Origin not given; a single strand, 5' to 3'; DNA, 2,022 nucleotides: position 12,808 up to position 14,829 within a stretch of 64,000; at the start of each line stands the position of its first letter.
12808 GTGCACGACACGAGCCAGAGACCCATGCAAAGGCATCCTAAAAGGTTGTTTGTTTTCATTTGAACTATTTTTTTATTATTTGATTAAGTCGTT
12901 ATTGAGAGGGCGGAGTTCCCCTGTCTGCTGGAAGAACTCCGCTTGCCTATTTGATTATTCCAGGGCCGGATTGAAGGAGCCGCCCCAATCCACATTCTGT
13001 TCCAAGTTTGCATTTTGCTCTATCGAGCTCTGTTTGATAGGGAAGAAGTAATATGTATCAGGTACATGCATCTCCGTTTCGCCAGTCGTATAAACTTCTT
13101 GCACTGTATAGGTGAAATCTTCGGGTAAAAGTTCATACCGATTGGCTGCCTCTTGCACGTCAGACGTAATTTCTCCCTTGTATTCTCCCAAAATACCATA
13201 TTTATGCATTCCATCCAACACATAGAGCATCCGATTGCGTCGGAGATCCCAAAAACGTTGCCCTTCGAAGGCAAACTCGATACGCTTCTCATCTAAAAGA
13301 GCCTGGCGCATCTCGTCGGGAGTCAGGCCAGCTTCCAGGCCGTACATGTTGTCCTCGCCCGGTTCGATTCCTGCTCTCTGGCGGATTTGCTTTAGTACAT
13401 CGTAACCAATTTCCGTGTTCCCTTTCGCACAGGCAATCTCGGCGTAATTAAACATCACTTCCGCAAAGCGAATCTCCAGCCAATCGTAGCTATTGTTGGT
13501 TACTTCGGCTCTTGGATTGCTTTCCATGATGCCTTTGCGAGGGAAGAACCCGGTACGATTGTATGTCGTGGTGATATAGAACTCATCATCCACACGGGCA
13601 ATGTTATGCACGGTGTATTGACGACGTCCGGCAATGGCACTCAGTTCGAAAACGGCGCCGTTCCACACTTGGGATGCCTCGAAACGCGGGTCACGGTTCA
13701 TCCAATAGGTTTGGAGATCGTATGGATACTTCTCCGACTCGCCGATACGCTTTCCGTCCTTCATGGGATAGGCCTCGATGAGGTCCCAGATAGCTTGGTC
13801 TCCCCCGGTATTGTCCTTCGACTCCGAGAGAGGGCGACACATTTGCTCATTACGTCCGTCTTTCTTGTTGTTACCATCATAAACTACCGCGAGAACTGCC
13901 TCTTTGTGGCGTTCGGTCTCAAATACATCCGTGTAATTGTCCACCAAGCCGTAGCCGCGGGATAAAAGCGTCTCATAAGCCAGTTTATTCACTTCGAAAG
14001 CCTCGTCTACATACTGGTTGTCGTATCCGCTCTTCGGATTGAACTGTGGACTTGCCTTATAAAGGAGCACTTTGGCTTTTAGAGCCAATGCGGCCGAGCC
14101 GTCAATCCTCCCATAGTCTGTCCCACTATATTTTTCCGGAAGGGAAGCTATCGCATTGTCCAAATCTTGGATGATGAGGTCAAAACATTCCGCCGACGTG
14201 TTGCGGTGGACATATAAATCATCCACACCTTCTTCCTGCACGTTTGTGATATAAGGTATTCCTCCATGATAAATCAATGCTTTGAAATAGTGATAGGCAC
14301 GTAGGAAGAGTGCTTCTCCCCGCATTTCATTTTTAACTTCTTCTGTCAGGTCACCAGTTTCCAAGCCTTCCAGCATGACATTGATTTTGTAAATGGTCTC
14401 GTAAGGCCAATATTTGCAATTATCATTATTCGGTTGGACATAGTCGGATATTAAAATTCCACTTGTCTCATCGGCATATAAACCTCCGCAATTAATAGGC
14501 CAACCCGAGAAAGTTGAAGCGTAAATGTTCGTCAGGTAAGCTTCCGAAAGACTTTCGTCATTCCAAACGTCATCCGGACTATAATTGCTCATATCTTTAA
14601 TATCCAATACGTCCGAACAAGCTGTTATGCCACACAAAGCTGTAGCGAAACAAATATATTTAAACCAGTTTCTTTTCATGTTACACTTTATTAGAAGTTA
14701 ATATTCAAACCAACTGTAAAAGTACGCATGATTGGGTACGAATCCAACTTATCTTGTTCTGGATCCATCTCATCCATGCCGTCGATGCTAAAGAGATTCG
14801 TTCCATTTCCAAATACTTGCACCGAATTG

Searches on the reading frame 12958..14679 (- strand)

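Call 69: search_protein_families(library=pfam, proteins=[window:12958-14679:-], max_evalue=0.00001)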
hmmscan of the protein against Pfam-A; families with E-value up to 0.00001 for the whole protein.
window:12958-14679:- (574 aa): 2 families
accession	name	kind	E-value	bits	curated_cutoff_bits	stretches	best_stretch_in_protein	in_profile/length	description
PF07980.17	SusD_RagB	-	4.3e-42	145.2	23.1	1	259-565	1-297/297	SusD family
PF14322.12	SusD-like_3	-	5.2e-24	86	27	1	79-206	66-191/191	Starch-binding associating with outer membrane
